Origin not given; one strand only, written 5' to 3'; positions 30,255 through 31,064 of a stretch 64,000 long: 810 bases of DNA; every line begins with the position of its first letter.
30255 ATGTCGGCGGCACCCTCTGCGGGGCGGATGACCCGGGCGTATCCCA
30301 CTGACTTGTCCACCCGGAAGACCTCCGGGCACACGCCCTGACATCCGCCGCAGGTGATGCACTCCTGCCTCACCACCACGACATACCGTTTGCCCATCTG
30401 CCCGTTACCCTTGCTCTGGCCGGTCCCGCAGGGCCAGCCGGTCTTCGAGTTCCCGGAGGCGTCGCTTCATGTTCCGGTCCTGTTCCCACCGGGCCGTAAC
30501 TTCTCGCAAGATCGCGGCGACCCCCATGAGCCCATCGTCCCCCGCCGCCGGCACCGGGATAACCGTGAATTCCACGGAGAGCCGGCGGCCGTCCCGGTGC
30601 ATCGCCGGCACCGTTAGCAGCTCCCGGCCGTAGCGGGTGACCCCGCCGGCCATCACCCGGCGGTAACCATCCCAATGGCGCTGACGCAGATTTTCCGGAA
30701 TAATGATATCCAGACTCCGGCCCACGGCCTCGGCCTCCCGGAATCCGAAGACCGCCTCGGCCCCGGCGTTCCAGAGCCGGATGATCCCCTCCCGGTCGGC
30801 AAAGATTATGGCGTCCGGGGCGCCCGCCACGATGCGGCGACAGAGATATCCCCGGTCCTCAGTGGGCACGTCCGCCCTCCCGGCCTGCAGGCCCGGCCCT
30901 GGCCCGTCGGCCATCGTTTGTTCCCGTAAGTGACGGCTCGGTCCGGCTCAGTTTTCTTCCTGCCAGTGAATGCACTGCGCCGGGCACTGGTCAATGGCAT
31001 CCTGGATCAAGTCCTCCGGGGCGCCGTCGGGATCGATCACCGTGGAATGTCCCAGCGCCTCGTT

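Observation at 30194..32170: Ferredoxin - PAS - ferredoxin - [2Fe-2S]ferredoxin::adenylate-cyclase module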

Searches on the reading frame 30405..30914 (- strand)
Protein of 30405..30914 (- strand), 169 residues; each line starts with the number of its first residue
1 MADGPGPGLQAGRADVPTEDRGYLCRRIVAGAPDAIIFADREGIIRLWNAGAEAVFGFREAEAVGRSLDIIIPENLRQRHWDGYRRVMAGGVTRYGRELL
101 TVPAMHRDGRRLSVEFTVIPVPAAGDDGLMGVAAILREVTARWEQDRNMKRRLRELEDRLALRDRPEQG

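Call 3: search_protein_families(library=pfam, proteins=[window:30405-30914:-], max_evalue=0.01)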
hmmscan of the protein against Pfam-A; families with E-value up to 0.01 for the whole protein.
window:30405-30914:- (169 aa): 4 families
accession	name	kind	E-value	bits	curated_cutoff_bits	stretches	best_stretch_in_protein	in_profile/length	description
PF08448.16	PAS_4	-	3.3e-14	53.5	23.1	1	32-142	4-108/110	PAS fold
PF00989.32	PAS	-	2.5e-11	44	22.6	1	26-132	4-109/113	PAS fold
PF13426.13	PAS_9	-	1.5e-09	38.5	27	1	33-141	1-103/103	PAS domain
PF13188.13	PAS_8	-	5.2e-05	23.4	21.8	1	26-76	4-55/65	PAS domain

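Call 4: search_protein_families(library=ncbifam, proteins=[window:30405-30914:-], max_evalue=0.01)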
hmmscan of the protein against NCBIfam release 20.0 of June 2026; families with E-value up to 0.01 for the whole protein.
window:30405-30914:- (169 aa): 6 families
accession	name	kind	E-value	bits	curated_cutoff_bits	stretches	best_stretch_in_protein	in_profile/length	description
TIGR00229.1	sensory_box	domain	5.8e-18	65.2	22.9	1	26-147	8-124/126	PAS domain S-box protein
NF041777.1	sens_FixL_Rhizob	equivalog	9.6e-12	44.3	850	1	25-157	125-250/485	sensor protein FixL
NF008468.0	PRK11360.1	equivalog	8.3e-07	27.7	646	1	26-154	271-392/616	two-component system sensor histidine kinase AtoS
NF008467.0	PRK11359.1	equivalog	4.3e-06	25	857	1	37-147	26-136/800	oxygen-sensing cyclic-di-GMP phosphodiesterase DosP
NF052573.1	HisKinEspAMyxo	equivalog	4e-05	21.8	1400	1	33-161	264-382/755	serine histidine kinase EspA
NF041552.1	TF_PrdR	equivalog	0.00018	20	795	1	20-79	131-190/577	sigma-54 dependent transcriptional regulator PrdR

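Call 7: search_solved_structures(query=window:30405-30914:-, max_evalue=0.001, show_alignments=3)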
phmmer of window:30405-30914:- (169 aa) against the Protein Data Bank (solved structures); distinct sequences matched with E-value up to 0.001: 16.
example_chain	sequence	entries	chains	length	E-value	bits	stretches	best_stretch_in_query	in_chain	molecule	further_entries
2cmn_A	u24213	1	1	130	6.1e-11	45.8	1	26-140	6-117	SENSOR PROTEIN FIXL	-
1dp6_A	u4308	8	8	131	7.1e-11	45.5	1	26-140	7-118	FIXL PROTEIN | SENSOR PROTEIN FIXL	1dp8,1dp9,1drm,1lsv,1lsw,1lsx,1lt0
1y28_A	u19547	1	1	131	1.3e-10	44.6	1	26-133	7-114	Sensor protein fixL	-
8js5_A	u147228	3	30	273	1.6e-10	44.4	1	25-156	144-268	Sensor protein FixL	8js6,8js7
1xj4_A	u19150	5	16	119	4.9e-10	42.8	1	33-134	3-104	Sensor protein fixL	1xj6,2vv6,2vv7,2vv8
1d06_A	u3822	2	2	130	1.2e-09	41.5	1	24-127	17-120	nitrogen fixation regulatory protein fixL | FIXL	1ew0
10jx_A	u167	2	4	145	2.8e-09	40.4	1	20-138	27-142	Multi-sensor signal transduction histidine kinase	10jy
1xj2_A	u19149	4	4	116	7.6e-09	38.9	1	34-134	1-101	Sensor protein fixL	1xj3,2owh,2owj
1v9y_A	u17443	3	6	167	2.7e-07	33.9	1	36-145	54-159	Heme pas sensor protein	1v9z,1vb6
1s66_L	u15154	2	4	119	5.4e-07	32.9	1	38-126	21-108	Hypothetical protein yddU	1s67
9bgv_A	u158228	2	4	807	1.3e-06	31.6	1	40-148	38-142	Oxygen sensor protein DosP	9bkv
9clo_A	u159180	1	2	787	1.4e-06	31.5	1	43-148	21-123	Oxygen sensor protein DosP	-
9cdr_A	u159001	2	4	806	1.6e-06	31.4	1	39-148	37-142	Oxygen sensor protein DosP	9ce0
9cmf_A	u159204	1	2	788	1.7e-06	31.3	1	43-148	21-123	Oxygen sensor protein DosP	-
3lyx_A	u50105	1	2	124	2.2e-06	31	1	34-143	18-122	Sensory box/GGDEF domain protein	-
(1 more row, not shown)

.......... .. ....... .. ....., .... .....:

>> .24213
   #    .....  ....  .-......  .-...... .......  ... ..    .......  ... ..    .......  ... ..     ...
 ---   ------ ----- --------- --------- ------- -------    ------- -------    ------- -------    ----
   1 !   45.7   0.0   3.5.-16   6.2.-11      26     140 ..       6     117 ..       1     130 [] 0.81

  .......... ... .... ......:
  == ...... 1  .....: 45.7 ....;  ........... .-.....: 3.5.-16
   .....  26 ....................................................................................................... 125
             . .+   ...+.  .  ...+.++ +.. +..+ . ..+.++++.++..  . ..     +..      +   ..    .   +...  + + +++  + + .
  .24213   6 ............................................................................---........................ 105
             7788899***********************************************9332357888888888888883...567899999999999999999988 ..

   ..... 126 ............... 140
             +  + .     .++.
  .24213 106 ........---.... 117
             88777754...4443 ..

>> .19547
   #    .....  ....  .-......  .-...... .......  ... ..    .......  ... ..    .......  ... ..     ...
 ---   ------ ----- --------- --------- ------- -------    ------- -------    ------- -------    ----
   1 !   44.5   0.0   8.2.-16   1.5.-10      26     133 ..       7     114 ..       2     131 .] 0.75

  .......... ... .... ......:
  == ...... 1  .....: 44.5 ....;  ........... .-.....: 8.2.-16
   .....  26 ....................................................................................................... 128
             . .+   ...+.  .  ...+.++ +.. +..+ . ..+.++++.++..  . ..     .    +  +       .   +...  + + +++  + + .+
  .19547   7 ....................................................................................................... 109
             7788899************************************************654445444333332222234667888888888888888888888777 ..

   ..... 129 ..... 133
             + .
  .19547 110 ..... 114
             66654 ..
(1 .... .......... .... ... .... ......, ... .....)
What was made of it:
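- On FixL/DosP-type haem-b PAS domain (the PAS protein): An Arg lies one position out of register in the alignment (call 7).
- Closest known: FixL / DosP haem-PAS oxygen sensors. Same: The motif P-x3-R-x-R-H-x2-Y contains the aligned proximal His (call 7).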

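Call 26: list_cluster_members(proteins=[P0001, window:30405-30914:-, window:30948-31151:-, window:30194-30397:-])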
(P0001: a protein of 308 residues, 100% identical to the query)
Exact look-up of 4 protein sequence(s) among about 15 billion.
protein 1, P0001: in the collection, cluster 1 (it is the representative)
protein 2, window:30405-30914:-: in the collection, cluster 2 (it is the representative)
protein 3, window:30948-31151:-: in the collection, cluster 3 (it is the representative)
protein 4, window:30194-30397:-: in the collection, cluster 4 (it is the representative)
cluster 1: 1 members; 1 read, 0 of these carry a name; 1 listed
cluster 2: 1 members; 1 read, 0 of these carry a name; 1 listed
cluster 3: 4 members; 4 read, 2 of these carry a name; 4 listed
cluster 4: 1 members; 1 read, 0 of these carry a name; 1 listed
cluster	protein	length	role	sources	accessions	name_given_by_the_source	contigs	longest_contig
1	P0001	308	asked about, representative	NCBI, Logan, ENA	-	-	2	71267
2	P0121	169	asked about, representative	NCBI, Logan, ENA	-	-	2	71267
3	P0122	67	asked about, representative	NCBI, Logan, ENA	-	-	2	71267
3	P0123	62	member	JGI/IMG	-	ferredoxin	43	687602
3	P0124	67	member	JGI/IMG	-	ferredoxin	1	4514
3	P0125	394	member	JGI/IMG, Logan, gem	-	-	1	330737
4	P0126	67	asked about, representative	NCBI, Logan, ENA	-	-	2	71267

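Call 49: find_homologous_proteins(query=window:30405-30914:-)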
Query window:30405-30914:- (169 aa): 1867 proteins with E <= 0.001 among 4255 candidates; the best 120 are listed.
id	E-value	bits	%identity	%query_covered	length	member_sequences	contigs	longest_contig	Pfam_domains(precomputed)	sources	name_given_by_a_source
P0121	8.3e-106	369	100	100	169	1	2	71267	PF13426.14,PF08448.17,PF00989.32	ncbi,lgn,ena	-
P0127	1.0e-54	203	66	83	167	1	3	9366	PF13426.14,PF13188.14,PF08448.17,PF00989.32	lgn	-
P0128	1.6e-54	202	66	83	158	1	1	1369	PF13426.14,PF13188.14,PF08448.17,PF00989.32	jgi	jgi:PAS domain S-box-containing protein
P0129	1.4e-53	199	66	82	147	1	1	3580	PF13426.14,PF13188.14,PF08448.17,PF00989.32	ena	-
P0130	2.9e-53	198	66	82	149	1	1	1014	PF13426.14,PF13188.14,PF08448.17,PF00989.32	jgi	-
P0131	3.4e-53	198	65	84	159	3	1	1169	PF08447.19,PF13426.14,PF13188.14,PF08448.17,PF00989.32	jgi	jgi:PAS domain S-box-containing protein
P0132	3.6e-53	198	65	83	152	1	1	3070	PF08447.19,PF13426.14,PF13188.14,PF08448.17,PF00989.32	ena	-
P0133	4.2e-53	198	61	90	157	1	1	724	PF13426.14,PF13188.14,PF08448.17,PF00989.32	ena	-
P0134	9.2e-53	197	63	86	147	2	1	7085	PF13426.14,PF13188.14,PF08448.17,PF00989.32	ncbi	-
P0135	1.0e-52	196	62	84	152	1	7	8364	PF08447.19,PF13426.14,PF13188.14,PF08448.17,PF00989.32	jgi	jgi:PAS domain S-box-containing protein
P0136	1.0e-52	196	62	84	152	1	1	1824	PF08447.19,PF13426.14,PF13188.14,PF08448.17,PF00989.32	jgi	jgi:PAS domain S-box-containing protein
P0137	1.0e-52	196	62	82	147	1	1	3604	PF08447.19,PF13426.14,PF13188.14,PF08448.17,PF00989.32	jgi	jgi:PAS domain S-box-containing protein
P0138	1.1e-52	196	62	84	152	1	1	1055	PF08447.19,PF13426.14,PF13188.14,PF08448.17,PF00989.32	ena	-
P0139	1.1e-52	196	62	86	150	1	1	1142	PF13426.14,PF13188.14,PF08448.17,PF00989.32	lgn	-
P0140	2.3e-52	195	61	86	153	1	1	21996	PF08447.19,PF13426.14,PF13188.14,PF08448.17,PF00989.32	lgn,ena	-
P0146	4.8e-52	194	66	81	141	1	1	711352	PF13426.14,PF13188.14,PF08448.17,PF00989.32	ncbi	ncbi:MAG: PAS domain S-box protein [Candidatus Binatia bacterium]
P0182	7.3e-51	190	60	86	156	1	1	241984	PF08447.19,PF13426.14,PF13188.14,PF08448.17,PF00989.32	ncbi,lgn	-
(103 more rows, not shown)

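Call 53: find_encoding_contigs(protein=P0146, flank=3500, max_places=1)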
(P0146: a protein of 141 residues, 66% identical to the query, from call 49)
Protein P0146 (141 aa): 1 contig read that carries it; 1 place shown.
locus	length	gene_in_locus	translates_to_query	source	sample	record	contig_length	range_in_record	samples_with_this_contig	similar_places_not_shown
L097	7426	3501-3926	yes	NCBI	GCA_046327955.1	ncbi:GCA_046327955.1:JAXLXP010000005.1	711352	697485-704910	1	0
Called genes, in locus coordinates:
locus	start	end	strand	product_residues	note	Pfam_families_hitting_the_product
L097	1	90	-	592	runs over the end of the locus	PF02771:Acyl-CoA_dh_N, PF02770:Acyl-CoA_dh_M, PF00441:Acyl-CoA_dh_1, PF22924:ACOX_C_alpha1, PF08028:Acyl-CoA_dh_2, PF21263:Acyl-CoA-dh_C, PF21343:ACAD9-ACADV_C (weak)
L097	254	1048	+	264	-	PF01553:Acyltransferase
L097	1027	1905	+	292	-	PF00296:Bac_luciferase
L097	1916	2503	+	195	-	PF01553:Acyltransferase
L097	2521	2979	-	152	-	PF14539:DUF4442 (weak), PF13622:4HBT_3 (weak), PF03061:4HBT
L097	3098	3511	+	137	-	PF04343:DUF488, PF22751:DUF488-N3a, PF22752:DUF488-N3i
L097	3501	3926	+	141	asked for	PF00989:PAS, PF13188:PAS_8, PF08448:PAS_4, PF13426:PAS_9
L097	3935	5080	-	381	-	PF01053:Cys_Met_Meta_PP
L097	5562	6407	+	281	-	PF00378:ECH_1, PF16113:ECH_2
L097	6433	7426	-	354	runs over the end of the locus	PF04055:Radical_SAM, PF13186:SPASM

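Call 54: find_encoding_contigs(protein=P0182, flank=3500, max_places=1)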
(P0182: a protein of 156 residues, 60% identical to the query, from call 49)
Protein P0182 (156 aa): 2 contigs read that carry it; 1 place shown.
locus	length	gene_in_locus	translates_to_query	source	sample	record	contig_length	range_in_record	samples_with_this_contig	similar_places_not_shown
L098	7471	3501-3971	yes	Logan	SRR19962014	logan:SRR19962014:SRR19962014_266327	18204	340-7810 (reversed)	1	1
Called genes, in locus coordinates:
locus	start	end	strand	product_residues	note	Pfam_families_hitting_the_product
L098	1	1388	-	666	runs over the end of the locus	PF00512:HisKA, PF02518:HATPase_c, PF00072:Response_reg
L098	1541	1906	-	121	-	-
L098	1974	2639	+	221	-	-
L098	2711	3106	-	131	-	PF07883:Cupin_2 (weak)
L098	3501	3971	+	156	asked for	PF00989:PAS, PF13188:PAS_8 (weak), PF08448:PAS_4, PF13426:PAS_9, PF08447:PAS_3 (weak)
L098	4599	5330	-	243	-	PF00702:Hydrolase, PF13419:HAD_2, PF13242:Hydrolase_like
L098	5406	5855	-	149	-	PF13664:DUF4149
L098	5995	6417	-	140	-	PF09969:DUF2203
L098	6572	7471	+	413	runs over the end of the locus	?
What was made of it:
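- PAS homologues occur in unrelated contexts (calls 53, 54).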

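Call 65: search_protein_families(library=padloc, proteins=[window:30405-30914:-], max_evalue=0.01)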
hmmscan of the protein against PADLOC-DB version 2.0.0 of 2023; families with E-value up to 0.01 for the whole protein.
window:30405-30914:- (169 aa): 0 families

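Call 79: search_protein_families(library=pfam, proteins=[P0125], max_evalue=0.001)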
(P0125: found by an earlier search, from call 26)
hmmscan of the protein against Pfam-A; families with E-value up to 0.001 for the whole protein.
P0125 (394 aa): 8 families
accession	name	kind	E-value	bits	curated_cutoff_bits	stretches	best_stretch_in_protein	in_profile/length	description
PF00211.25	Guanylate_cyc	-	1e-22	81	21.9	1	120-278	7-160/183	Adenylate and Guanylate cyclase catalytic domain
PF13370.11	Fer4_13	-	4.3e-13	50.2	24.5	1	338-390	4-58/58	4Fe-4S single cluster domain of Ferredoxin I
PF00111.32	Fer2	-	1.2e-10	41.6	21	1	8-84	5-76/77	2Fe-2S iron-sulfur cluster binding domain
PF13459.11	Fer4_15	-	3.6e-06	28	22.4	1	337-390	5-66/66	4Fe-4S single cluster domain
PF00037.32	Fer4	-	0.00025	21.2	21.1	1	333-352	1-20/24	4Fe-4S binding domain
PF13237.11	Fer4_10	-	0.00048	20.4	25.5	1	333-376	2-34/53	4Fe-4S dicluster domain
PF12797.12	Fer4_2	-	0.00059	20.1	24.5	1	333-352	3-22/22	4Fe-4S binding domain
PF12838.12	Fer4_7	-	0.00093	20.1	27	1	331-351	29-49/52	4Fe-4S dicluster domain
